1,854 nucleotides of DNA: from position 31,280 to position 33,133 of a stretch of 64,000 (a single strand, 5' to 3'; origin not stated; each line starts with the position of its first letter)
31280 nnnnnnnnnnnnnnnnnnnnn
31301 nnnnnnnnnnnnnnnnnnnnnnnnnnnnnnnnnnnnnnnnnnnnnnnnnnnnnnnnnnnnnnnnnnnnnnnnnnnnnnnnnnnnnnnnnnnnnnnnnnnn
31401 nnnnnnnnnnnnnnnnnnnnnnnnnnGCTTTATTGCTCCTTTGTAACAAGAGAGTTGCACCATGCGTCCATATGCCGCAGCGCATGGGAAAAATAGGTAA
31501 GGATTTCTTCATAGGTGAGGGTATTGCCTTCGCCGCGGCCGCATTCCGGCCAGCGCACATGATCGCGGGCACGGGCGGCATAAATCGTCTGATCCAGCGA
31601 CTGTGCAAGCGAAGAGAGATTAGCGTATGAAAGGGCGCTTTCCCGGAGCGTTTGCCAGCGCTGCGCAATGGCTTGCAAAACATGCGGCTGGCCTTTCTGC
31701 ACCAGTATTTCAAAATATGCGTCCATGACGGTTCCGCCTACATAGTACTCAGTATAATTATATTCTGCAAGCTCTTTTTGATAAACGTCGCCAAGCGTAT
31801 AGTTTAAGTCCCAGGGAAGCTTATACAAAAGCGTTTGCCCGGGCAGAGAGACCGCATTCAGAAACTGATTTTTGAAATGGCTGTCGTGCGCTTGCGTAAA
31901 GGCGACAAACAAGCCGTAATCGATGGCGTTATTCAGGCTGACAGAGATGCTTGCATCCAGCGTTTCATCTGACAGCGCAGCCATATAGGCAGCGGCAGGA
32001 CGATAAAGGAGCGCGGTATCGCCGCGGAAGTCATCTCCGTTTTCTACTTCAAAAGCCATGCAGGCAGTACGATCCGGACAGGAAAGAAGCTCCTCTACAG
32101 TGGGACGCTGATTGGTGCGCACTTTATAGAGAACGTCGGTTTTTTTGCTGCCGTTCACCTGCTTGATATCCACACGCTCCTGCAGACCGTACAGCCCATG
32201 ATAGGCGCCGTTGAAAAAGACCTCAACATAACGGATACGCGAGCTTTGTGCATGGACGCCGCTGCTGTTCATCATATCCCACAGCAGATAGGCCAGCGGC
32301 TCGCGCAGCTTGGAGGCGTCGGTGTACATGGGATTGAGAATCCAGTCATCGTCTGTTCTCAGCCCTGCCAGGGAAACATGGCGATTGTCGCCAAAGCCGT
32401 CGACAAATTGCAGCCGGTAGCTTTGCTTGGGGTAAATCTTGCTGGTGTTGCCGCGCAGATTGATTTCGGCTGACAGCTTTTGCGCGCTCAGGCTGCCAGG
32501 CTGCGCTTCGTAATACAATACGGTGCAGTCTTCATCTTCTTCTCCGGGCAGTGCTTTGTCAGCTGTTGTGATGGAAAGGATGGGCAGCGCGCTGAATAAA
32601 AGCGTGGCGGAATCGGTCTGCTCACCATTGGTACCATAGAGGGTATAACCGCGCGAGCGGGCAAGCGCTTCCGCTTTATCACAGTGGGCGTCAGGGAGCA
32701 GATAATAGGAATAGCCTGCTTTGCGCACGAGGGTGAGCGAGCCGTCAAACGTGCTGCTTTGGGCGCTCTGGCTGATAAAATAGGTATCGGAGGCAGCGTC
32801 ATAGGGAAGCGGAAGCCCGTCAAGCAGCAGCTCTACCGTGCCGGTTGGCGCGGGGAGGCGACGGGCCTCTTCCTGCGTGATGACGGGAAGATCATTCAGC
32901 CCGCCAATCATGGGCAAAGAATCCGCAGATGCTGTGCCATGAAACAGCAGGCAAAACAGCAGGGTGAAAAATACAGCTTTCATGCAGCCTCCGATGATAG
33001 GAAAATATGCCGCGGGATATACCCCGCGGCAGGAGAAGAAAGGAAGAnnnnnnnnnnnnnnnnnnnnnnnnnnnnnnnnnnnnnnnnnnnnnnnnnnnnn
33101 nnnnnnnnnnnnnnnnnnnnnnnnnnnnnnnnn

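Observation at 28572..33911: Six-gene operon joins a secreted CotH kinase to a two-component system, bracketed by paralogous secreted proteins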

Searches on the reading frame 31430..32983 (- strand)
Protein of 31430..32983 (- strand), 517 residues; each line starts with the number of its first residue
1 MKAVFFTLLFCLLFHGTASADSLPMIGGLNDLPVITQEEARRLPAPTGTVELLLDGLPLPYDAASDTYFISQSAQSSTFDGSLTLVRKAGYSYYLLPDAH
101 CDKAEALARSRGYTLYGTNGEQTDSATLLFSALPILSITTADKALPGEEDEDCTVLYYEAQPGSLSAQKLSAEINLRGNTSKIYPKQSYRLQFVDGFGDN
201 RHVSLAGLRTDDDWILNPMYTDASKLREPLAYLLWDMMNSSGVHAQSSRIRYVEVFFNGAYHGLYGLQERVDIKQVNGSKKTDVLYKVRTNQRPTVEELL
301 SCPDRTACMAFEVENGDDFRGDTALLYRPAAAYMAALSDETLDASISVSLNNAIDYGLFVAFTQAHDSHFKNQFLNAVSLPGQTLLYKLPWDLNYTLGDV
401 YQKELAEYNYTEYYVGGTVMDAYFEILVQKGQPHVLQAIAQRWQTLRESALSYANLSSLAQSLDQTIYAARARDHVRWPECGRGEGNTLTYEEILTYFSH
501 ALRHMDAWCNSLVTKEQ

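Call 4: search_protein_families(library=pfam, proteins=[window:31430-32983:-], max_evalue=0.1)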
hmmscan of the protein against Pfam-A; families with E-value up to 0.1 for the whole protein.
window:31430-32983:- (517 aa): 1 family
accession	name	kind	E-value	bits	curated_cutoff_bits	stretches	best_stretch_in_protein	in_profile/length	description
PF08757.17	CotH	-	3.3e-32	112.7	23.8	1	174-494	1-311/322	CotH kinase protein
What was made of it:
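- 31430..32983 (-): Secreted CotH-family atypical kinase, 517 aa. Signal peptide aa 1-20. Beta-rich N-terminal domain aa ~25-170. CotH domain aa 174-494 (31502-32464). Catalytic Asp367 (31883-31885), Asn372 and metal-binding Asp392 (31808-31810). Pfam CotH 112.7 bits against a cut-off of 23.8 (call 4).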

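Call 6: search_protein_families(library=ncbifam, proteins=[window:31430-32983:-], max_evalue=0.1)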
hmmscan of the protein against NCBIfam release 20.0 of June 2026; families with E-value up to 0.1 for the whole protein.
window:31430-32983:- (517 aa): 0 families

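Call 8: find_homologous_proteins(query=window:31430-32983:-, max_evalue=0.00001)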
Query window:31430-32983:- (517 aa): 146 proteins with E <= 0.00001 among 8000 candidates; the best 120 are listed.
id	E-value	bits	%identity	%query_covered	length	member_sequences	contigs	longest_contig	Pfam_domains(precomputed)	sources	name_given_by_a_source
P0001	0.0e+0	1151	98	100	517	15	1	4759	PF08757.18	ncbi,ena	-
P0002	4.5e-242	822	70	99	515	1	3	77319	PF08757.18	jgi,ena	-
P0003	1.1e-228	778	69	96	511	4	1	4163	PF08757.18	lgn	-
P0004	1.4e-221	755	66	97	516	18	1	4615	PF08757.18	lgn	-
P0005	2.4e-218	744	67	96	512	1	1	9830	PF08757.18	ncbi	-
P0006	3.2e-144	500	46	99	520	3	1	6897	PF08757.18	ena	-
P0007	4.2e-144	499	48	99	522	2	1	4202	PF08757.18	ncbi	-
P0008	3.4e-143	496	50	97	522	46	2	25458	PF08757.18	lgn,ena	-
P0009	3.2e-142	493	49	99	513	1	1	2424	PF08757.18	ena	-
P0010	6.1e-142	492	47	95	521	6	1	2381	PF08757.18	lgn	-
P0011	9.3e-142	491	47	95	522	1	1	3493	PF08757.18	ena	-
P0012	2.3e-141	490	48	100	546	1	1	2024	PF08757.18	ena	-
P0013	7.8e-141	488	47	95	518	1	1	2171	PF08757.18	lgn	-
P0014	8.9e-140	485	47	94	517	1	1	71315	PF08757.18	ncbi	-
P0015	1.7e-138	481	47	97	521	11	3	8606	PF08757.18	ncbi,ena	-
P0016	1.1e-137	478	45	99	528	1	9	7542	PF08757.18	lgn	-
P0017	1.6e-137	477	45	99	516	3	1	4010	PF08757.18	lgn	-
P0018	2.4e-137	477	47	95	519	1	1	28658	PF08757.18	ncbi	-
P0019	7.6e-137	475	45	99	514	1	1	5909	PF08757.18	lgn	-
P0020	1.8e-135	471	46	95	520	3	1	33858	PF08757.18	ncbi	-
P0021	3.0e-135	470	45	97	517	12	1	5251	PF08757.18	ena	-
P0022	2.4e-134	467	46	95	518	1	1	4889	PF08757.18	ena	-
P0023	2.7e-134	467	44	99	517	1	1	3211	PF08757.18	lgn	-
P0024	1.6e-133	464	45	100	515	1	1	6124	PF08757.18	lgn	-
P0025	7.6e-133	462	45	100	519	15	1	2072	PF08757.18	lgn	-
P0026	3.1e-132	460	45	95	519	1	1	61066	PF08757.18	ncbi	-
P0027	3.2e-132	460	45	99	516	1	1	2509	PF08757.18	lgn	-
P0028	7.9e-131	455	44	100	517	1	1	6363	PF08757.18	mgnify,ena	mgnify:CR=1 FL=1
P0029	1.4e-128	448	44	99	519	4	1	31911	PF08757.18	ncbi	-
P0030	1.5e-128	448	44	99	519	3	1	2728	PF08757.18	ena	-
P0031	7.6e-128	445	44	96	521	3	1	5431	PF08757.18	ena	-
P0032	3.3e-124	433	45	94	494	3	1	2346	PF08757.18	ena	-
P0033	3.9e-120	420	44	94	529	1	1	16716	PF08757.18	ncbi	-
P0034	4.8e-117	410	42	94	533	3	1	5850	PF08757.18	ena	-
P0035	1.2e-116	409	51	74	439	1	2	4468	PF08757.18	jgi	-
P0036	2.9e-116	407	41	98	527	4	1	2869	PF08757.18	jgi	-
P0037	5.5e-116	406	47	77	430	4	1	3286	PF08757.18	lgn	-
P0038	1.8e-115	405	42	98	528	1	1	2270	PF08757.18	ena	-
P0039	7.6e-115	403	44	91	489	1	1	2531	PF08757.18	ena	-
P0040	1.1e-114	402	42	97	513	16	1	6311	PF08757.18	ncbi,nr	ncbi:MAG: CotH kinase family protein [Clostridia bacterium]|nr:CotH kinase family protein [Clostridi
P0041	2.1e-114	401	48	74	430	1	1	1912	PF08757.18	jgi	-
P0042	2.7e-114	401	49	76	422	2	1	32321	PF08757.18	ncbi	-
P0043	3.7e-114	400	42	94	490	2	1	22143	PF08757.18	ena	-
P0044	3.3e-113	397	48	75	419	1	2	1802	PF08757.18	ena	-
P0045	6.4e-113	396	49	76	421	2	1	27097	PF08757.18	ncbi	-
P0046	1.3e-112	395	48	74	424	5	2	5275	PF08757.18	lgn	-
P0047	2.1e-112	395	48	73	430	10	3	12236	PF08757.18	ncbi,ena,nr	ncbi:MAG: CotH kinase family protein [Clostridia bacterium]|nr:CotH kinase family protein [Clostridi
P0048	2.5e-112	394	49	75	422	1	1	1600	PF08757.18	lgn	-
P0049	1.8e-111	391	49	76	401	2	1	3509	PF08757.18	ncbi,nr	ncbi:MAG: CotH kinase family protein, partial [Eubacteriales bacterium]|nr:CotH kinase family protei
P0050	1.6e-110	388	40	99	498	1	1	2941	PF08757.18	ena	-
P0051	2.0e-110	388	51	75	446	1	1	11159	PF08757.18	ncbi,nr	ncbi:MAG: CotH kinase family protein [Clostridia bacterium]|nr:CotH kinase family protein [Clostridi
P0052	2.9e-110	387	41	94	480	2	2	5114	PF08757.18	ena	-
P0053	3.8e-110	387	49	74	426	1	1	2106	PF08757.18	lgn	-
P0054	1.2e-109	385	48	74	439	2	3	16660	PF08757.18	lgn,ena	-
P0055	7.7e-109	383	49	75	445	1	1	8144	PF08757.18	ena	-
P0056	2.4e-108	381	49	74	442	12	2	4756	PF08757.18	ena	-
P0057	7.3e-107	376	46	74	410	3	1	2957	PF08757.18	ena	-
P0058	2.0e-106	375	45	79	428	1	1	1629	PF08757.18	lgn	-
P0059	6.2e-106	373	48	74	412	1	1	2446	PF08757.18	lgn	-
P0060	3.1e-105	371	46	77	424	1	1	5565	PF08757.18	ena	-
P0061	7.8e-103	363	39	94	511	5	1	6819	PF08757.18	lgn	-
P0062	8.4e-103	363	45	74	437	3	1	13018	PF08757.18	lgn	-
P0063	8.5e-103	363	49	74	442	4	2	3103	PF08757.18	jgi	-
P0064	9.6e-102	359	42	89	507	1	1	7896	PF08757.18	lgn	-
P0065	1.1e-101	359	45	74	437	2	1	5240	PF08757.18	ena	-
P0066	1.2e-101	359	48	73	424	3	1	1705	PF08757.18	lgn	-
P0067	2.0e-101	358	46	74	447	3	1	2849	PF08757.18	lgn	-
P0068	2.6e-101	358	41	91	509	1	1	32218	PF08757.18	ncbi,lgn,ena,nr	ncbi:MAG: CotH kinase family protein [Clostridia bacterium]|nr:CotH kinase family protein [Clostridi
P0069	1.1e-100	356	40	94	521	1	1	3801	PF08757.18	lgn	-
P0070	2.6e-100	355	45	75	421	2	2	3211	PF08757.18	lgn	-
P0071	1.5e-99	352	48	74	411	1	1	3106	PF08757.18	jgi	-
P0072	2.9e-99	351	47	73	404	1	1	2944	PF08757.18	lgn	-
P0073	8.7e-99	350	45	74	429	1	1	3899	PF08757.18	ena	-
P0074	3.3e-98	348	44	75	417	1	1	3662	PF08757.18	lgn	-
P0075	1.3e-97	346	45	74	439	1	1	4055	PF08757.18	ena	-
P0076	1.5e-97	346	46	74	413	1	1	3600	PF08757.18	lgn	-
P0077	3.3e-97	344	44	74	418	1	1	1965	PF08757.18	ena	-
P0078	2.8e-96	341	45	75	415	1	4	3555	PF08757.18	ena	-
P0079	1.1e-95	339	46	74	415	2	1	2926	PF08757.18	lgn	-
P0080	3.5e-95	338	45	74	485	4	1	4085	PF08757.18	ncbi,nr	ncbi:MAG: CotH kinase family protein [Clostridia bacterium]|nr:CotH kinase family protein [Clostridi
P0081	4.2e-94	334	45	74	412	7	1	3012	PF08757.18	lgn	-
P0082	4.4e-94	334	47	74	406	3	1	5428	PF08757.18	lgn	-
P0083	3.5e-93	331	42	74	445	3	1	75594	PF08757.18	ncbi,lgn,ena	-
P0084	5.3e-93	331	44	74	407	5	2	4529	PF08757.18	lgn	-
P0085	4.5e-91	324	42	74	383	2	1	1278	PF08757.18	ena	-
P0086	3.5e-89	318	44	74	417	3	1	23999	PF08757.18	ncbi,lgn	-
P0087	4.8e-89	318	43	73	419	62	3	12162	PF08757.18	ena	-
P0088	1.3e-88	316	41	79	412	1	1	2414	PF08757.18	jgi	-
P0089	6.6e-88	314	43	73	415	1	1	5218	PF08757.18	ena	-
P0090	9.4e-88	313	42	74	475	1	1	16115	PF08757.18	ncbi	-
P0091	2.9e-87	312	41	76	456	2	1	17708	PF08757.18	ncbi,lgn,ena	-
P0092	3.7e-86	308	41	74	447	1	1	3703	PF08757.18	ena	-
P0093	1.3e-85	306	42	75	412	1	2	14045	PF08757.18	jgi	-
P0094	2.8e-84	302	42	73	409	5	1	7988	PF08757.18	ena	-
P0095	1.2e-83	300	42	73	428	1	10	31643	PF08757.18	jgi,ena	-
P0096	2.7e-83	299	43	65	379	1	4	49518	PF08757.18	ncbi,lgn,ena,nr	ncbi:MAG: CotH kinase family protein [Clostridia bacterium]|nr:CotH kinase family protein [Clostridi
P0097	8.4e-83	297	41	73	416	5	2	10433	PF08757.18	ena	-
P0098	3.4e-82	295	41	76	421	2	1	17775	PF08757.18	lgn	-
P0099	4.3e-81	291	40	74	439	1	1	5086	PF08757.18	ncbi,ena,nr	ncbi:MAG: CotH kinase family protein [Clostridia bacterium]|nr:CotH kinase family protein [Clostridi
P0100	5.2e-81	291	41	73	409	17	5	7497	PF08757.18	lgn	-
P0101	4.9e-80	288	40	72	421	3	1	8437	PF08757.18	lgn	-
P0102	7.7e-78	281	38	79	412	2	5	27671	PF08757.18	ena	-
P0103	3.1e-76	275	45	59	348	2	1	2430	PF08757.18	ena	-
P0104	2.2e-58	216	44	50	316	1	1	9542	PF08757.18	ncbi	-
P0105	3.7e-58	216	32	94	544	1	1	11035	PF08757.18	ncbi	-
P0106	1.6e-47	181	29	93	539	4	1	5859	PF08757.18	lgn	-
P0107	2.2e-45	173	61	25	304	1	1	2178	PF08757.18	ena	-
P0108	2.5e-43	167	28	98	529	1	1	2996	PF08757.18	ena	-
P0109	7.3e-43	165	30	81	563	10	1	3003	PF08757.18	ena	-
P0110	2.1e-42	164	28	90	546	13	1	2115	PF08757.18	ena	-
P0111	8.1e-42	162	30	88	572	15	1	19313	PF08757.18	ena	-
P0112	9.1e-41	158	29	82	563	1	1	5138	PF08757.18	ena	-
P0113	1.1e-40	158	28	86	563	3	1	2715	PF08757.18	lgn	-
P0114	1.6e-40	157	29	82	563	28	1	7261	PF08757.18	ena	-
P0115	1.7e-40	157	29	82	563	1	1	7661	PF08757.18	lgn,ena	-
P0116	1.9e-40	157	28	82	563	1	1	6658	PF08757.18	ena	-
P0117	2.8e-40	157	28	82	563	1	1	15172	PF08757.18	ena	-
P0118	1.0e-39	155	28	82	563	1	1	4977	PF08757.18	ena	-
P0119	1.6e-37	148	31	73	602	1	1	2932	PF08757.18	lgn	-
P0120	1.2e-36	145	33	62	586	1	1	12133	PF08757.18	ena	-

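Call 9: find_encoding_contigs(protein=P0002, flank=8000, max_places=2)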
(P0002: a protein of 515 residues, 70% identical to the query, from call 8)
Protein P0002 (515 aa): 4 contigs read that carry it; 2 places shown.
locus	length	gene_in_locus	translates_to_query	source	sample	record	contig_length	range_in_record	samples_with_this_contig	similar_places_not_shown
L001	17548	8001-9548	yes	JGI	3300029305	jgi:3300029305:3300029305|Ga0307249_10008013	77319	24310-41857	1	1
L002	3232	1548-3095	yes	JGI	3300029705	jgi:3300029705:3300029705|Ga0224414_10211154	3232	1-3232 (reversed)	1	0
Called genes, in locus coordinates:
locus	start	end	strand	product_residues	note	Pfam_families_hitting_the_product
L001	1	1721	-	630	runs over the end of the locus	PF00664:ABC_membrane, PF00005:ABC_tran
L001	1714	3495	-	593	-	PF00664:ABC_membrane, PF00005:ABC_tran, PF02463:SMC_N (faint), PF13555:AAA_29 (faint)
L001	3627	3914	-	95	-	PF14697:Fer4_21 (faint), PF00037:Fer4 (weak)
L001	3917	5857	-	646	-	PF00890:FAD_binding_2, PF01266:DAO, PF07992:Pyr_redox_2 (faint), PF12831:FAD_oxidored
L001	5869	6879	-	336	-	PF27529:AMPT (weak), PF05343:Peptidase_M42, PF01546:Peptidase_M20 (weak)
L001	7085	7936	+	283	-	-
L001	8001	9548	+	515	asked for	PF08757:CotH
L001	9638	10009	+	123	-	PF13840:ACT_7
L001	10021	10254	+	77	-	-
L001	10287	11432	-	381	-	PF00248:Aldo_ket_red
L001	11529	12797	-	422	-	-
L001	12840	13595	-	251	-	-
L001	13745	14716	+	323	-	PF19701:DUF6199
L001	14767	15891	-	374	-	PF01594:AI-2E_transport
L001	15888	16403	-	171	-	PF04892:VanZ-LLP1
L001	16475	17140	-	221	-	PF09997:DUF2238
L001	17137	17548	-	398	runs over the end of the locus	PF01546:Peptidase_M20, PF07687:M20_dimer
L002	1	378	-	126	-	?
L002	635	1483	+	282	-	-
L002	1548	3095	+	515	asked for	PF08757:CotH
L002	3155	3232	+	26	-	?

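Call 10: find_encoding_contigs(protein=P0014, flank=8000, max_places=2)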
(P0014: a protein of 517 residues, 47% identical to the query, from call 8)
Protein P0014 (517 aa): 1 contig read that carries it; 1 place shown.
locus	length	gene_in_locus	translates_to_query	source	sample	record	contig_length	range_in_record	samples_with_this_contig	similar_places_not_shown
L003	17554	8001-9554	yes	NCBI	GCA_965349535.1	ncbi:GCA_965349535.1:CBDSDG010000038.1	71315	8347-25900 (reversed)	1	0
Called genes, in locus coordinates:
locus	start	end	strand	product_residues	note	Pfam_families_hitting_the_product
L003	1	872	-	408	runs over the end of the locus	PF00579:tRNA-synt_1b, PF22421:SYY_C-terminal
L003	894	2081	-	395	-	PF00155:Aminotran_1_2, PF12897:Asp_aminotransf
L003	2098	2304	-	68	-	-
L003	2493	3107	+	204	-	PF00485:PRK, PF13238:AAA_18 (weak)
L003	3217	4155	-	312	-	PF03547:Mem_trans, PF03812:KdgT (weak)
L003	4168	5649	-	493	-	PF08903:DUF1846, PF20921:DUF1846_C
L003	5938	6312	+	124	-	-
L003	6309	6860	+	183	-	PF01022:HTH_5, PF12840:HTH_20, PF09860:DUF2087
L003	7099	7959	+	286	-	-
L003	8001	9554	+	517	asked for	PF08757:CotH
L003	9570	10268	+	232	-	PF00072:Response_reg, PF00486:Trans_reg_C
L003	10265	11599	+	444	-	PF00512:HisKA, PF02518:HATPase_c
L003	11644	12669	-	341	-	PF02547:Queuosine_synth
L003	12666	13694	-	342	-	PF05496:RuvB_N, PF01078:Mg_chelatase (faint), PF00004:AAA, PF07728:AAA_5, PF17864:AAA_lid_4, PF05491:WHD_RuvB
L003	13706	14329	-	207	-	PF01330:RuvA_N, PF21176:RecR_HhH (faint), PF14520:HHH_5, PF07499:RuvA_C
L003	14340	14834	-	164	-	PF02075:RuvC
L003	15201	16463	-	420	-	PF01408:GFO_IDH_MocA, PF21252:Glyco_hydro_109_C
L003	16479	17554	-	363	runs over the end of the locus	PF02746:MR_MLE_N, PF13378:MR_MLE_C, PF07476:MAAL_C (weak)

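Call 12: find_related_loci(query=A1, collection=genome_contigs, flank=10000)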
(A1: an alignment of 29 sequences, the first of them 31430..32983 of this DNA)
Query A1 (517 aa) in genome_contigs; peptide patterns used: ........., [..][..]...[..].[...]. (x = any residue, [..] = any of these).
219 stretches matched a pattern; 196 encode a relative of the query (tblastn E <= 1e-3); the best 80 are kept; 79 distinct loci.
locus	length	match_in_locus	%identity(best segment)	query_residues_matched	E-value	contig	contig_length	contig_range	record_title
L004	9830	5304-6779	67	18-514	0e+0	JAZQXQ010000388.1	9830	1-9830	MAG: Clostridia bacterium isolate T1900045161_TC20190155.MAGScoT_cleanbin_000071 SGB_5075_k141_1178130, whole genome sho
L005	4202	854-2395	48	3-514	1e-156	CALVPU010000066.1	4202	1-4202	MAG: uncultured Eubacteriales bacterium isolate E0_FAY__bin135 genome assembly, contig: E0_FAY__k127_71176, whole genome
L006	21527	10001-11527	47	4-514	1e-149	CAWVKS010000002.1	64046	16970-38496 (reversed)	MAG: uncultured Firmicutes bacterium isolate metabat2_pooled_hifiasm.522 MAG genome assembly, contig: s4755.ctg006101l,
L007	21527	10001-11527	46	4-514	2e-149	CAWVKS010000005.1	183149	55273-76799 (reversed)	MAG: uncultured Firmicutes bacterium isolate metabat2_pooled_hifiasm.522 MAG genome assembly, contig: s8630.ctg010748l,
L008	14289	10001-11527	47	4-514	2e-149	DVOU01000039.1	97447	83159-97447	MAG TPA_asm: Candidatus Pullichristensenella excrementipullorum isolate 1279 ChiHcolR29__C63461_L97447_SRR6323130, whole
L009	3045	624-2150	46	4-514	1e-156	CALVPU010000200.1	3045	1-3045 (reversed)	MAG: uncultured Eubacteriales bacterium isolate E0_FAY__bin135 genome assembly, contig: E0_FAY__k127_813613, whole genom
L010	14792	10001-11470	51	25-516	3e-148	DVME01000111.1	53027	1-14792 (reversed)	MAG TPA_asm: Candidatus Limiplasma stercoravium isolate CHK169-20388 CHK169__C464576_L53027_ERR2241980, whole genome sho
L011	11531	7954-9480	46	4-514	1e-147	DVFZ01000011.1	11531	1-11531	MAG TPA_asm: Candidatus Pullichristensenella stercorigallinarum isolate ChiSjej6B24-2974 ChiSjej6B24M5__C14331_L11531_SR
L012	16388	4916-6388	42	14-512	5e-120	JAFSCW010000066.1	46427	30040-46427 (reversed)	MAG: Clostridia bacterium isolate RGIG3027 Goat_Rectum-3__c361927, whole genome shotgun sequence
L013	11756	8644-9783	48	131-512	9e-112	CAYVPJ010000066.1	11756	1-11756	MAG TPA_asm: uncultured Oscillospiraceae bacterium isolate SRP192927_co6_234 genome assembly, contig: NODE_13658_length_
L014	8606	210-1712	47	11-512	1e-143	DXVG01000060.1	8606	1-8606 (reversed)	MAG TPA_asm: Clostridiales bacterium isolate HRGM_Genome_3093 HRGM_Genome_3093_60, whole genome shotgun sequence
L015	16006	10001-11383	41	45-517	6e-107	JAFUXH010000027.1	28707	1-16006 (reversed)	MAG: Clostridia bacterium isolate RGIG4910 Roe_deer_Rumen-2__c65980, whole genome shotgun sequence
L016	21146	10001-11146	47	131-516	6e-101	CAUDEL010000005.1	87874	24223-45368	MAG TPA_asm: uncultured Eubacteriales bacterium isolate ERR9578194_bin.15_MetaWRAP_v1.3_MAG genome assembly, contig: ERZ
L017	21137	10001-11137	42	133-512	2e-99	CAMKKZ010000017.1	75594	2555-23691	MAG: uncultured Oribacterium sp. isolate SRR12081300_bin.44_metaWRAP_v1.3_MAG genome assembly, contig: ERZ12289770.419,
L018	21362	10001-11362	39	61-512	3e-98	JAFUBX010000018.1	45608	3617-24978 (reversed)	MAG: Parasporobacterium sp. isolate RGIG4354 Roe_deer_Jejunum-2__c479, whole genome shotgun sequence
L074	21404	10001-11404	26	2-453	1e-29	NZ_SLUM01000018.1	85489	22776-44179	Allofournierella massiliensis strain DSM 100451 Ga0244722_118, whole genome shotgun sequence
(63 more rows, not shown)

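Call 15: find_encoding_contigs(protein=P0001, flank=10000, max_places=6)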
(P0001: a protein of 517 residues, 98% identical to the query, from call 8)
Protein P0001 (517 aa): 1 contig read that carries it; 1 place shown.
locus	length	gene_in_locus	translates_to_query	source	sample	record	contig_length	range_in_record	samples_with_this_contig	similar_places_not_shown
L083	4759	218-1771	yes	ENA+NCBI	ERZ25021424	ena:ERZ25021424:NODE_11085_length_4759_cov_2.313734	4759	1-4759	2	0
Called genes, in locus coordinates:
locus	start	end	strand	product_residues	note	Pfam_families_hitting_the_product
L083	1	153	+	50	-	?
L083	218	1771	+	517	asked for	PF08757:CotH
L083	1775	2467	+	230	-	PF00072:Response_reg, PF00486:Trans_reg_C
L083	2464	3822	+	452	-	PF00512:HisKA, PF02518:HATPase_c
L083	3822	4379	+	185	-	-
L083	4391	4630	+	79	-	-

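Call 16: search_solved_structures(query=window:31430-32983:-, max_evalue=0.01, show_alignments=2)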
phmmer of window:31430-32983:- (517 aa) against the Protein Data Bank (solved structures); distinct sequences matched with E-value up to 0.01: 0.
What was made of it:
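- On Spore coat protein H in the strict sense (ortholog of B. subtilis CotH): phmmer against PDB finds nothing without a profile (call 16).
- Tried and rejected: phmmer of CotH against PDB found nothing (call 16).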
